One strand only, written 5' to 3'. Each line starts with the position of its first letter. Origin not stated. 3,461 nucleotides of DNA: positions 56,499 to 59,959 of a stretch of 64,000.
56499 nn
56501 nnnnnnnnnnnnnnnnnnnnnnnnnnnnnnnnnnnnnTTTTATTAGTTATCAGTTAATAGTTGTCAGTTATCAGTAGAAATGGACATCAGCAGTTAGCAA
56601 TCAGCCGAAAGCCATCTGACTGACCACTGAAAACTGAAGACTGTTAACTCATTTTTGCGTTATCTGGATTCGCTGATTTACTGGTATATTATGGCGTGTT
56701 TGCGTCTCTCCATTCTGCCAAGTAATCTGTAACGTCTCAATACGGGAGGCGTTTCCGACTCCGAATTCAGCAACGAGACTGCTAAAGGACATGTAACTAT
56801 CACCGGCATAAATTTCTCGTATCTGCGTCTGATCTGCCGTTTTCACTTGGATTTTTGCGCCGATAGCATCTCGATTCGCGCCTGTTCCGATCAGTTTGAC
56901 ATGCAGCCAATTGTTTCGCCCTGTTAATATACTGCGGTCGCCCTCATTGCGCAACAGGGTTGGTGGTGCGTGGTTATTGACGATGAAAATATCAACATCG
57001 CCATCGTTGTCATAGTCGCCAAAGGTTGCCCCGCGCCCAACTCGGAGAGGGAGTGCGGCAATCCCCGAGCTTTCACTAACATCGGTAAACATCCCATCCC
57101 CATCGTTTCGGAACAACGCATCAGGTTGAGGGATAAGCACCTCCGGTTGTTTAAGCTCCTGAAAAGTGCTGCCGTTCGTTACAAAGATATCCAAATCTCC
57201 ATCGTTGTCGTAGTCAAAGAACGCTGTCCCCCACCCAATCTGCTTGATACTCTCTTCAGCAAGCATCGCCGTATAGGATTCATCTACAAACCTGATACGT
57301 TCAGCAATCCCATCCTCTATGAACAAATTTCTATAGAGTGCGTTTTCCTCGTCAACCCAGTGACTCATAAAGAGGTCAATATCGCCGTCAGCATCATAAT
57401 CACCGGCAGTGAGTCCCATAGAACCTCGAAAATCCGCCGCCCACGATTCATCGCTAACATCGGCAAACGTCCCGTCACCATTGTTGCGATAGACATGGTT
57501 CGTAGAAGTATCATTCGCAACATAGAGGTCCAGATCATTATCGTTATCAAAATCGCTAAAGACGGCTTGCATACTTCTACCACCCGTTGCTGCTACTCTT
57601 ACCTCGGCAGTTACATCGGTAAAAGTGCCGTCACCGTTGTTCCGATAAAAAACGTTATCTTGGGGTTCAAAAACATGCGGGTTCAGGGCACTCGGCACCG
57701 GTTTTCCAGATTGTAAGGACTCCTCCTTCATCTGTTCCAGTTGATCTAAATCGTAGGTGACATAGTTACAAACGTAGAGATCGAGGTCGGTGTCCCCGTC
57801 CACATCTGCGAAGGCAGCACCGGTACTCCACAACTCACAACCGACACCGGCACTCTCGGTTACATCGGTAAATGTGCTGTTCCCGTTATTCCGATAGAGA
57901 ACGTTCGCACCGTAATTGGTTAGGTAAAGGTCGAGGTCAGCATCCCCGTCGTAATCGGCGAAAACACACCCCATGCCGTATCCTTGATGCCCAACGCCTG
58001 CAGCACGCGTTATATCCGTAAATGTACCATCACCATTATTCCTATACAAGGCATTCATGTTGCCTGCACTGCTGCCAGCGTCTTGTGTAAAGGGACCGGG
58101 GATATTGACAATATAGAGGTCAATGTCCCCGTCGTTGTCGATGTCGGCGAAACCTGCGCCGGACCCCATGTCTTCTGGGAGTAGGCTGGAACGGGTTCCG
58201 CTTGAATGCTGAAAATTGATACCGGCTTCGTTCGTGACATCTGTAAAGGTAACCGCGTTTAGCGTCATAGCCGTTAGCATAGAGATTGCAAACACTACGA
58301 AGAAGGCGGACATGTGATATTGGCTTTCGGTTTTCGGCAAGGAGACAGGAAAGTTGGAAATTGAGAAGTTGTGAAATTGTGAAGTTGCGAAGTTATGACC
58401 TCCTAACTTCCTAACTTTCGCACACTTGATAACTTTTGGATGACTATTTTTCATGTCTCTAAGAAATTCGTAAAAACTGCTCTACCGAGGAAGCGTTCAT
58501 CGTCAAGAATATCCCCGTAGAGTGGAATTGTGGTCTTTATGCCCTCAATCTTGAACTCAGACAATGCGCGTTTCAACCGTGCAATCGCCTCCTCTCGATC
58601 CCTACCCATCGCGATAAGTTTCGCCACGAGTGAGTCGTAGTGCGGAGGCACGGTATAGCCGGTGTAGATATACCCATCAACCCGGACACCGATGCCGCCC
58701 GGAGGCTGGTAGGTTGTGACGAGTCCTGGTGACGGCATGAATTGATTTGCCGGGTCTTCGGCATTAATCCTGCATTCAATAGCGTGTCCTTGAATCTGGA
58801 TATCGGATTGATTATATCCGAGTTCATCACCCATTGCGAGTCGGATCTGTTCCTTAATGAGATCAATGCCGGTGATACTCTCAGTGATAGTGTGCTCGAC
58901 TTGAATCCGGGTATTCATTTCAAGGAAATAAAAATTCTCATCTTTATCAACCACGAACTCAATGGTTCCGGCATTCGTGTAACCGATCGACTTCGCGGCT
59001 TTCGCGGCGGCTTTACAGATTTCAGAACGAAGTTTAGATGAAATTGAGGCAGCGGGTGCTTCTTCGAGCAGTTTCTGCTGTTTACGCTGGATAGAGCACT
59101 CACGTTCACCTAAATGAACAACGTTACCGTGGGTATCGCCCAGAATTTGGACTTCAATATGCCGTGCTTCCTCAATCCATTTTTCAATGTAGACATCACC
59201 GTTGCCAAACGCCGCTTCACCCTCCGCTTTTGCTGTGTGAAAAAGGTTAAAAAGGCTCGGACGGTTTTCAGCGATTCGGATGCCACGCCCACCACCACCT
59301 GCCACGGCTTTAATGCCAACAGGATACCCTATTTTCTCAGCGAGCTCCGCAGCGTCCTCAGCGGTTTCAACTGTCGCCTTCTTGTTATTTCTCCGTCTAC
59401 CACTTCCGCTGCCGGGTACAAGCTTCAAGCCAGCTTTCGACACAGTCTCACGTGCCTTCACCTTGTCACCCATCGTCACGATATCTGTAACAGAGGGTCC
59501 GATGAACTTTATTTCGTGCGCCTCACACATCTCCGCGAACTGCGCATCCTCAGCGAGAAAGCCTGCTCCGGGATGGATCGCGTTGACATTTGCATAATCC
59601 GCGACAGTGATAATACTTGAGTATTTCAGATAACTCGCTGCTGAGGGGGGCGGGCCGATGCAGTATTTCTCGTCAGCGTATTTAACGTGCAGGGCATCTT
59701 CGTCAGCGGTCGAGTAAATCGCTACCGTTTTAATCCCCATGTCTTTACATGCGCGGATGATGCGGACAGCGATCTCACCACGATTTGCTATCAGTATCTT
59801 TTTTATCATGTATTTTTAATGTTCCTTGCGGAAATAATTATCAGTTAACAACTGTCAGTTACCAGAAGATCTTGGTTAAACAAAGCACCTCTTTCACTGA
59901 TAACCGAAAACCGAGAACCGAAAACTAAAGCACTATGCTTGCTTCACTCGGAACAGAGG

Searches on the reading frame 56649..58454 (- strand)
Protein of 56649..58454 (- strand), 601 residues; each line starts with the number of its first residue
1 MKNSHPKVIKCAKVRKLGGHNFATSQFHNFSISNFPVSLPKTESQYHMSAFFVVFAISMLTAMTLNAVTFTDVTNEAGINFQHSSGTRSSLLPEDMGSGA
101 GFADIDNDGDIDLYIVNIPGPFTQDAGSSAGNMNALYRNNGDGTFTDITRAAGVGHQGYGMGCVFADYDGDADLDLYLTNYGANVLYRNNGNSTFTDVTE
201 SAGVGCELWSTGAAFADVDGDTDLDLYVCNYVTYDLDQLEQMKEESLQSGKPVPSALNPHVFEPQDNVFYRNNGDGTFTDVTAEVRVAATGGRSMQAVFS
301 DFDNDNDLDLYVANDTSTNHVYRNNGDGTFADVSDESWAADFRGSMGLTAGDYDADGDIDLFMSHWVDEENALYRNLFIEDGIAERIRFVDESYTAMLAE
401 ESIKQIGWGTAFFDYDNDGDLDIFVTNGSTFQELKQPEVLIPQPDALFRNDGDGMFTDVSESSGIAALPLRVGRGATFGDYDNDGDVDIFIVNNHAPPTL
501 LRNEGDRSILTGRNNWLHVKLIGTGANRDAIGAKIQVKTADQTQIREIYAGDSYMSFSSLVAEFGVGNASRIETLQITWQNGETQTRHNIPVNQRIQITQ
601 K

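Call 28: search_protein_families(library=pfam, proteins=[window:56649-58454:-], max_evalue=0.00001)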
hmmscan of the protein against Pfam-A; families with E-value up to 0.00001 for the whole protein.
window:56649-58454:- (601 aa): 3 families
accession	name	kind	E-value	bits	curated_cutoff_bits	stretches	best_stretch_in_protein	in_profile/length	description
PF13517.12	FG-GAP_3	-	5.4e-50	168.3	26.9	5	301-362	1-60/61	FG-GAP-like repeat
PF07593.17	UnbV_ASPIC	-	1.6e-20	73.2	23.4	1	530-596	1-67/68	ASPIC and UnbV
PF01839.29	FG-GAP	-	1.9e-07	31.3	22.1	0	298-326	6-30/37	FG-GAP repeat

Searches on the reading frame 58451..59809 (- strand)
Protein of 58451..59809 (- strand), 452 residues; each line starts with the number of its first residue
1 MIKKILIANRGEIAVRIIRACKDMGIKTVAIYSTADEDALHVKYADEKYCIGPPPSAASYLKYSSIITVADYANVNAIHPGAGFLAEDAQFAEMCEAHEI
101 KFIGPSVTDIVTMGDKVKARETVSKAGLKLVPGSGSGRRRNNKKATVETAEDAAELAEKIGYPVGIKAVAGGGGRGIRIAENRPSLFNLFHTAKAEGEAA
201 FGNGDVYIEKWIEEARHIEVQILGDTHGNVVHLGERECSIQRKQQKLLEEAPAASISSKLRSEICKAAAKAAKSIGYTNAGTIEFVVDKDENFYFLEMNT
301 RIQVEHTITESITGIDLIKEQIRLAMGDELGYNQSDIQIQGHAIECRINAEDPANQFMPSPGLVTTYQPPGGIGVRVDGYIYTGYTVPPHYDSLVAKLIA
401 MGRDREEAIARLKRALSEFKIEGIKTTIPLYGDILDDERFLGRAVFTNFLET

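Call 28: search_protein_families(library=pfam, proteins=[window:58451-59809:-], max_evalue=0.00001)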
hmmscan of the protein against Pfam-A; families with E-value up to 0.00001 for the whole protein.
window:58451-59809:- (452 aa): 6 families
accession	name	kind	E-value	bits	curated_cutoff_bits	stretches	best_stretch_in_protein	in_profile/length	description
PF02786.22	CPSase_L_D2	-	5.2e-71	238.9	19.8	1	115-330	1-208/211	Carbamoyl-phosphate synthase L chain, ATP binding domain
PF00289.28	Biotin_carb_N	-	2.4e-43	147.5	25.5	1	1-108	1-108/110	Biotin carboxylase, N-terminal domain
PF02785.25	Biotin_carb_C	-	1.2e-40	138.3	32.4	1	345-451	1-107/108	Biotin carboxylase C-terminal domain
PF07478.18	Dala_Dala_lig_C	-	1.2e-13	51.5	24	1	145-300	20-174/204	D-ala D-ala ligase C-terminus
PF02222.28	ATP-grasp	-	1.3e-08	35.2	27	1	146-301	15-162/179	ATP-grasp domain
PF08443.16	RimK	-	2.5e-06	27.7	21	1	144-322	21-185/188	RimK-like ATP-grasp domain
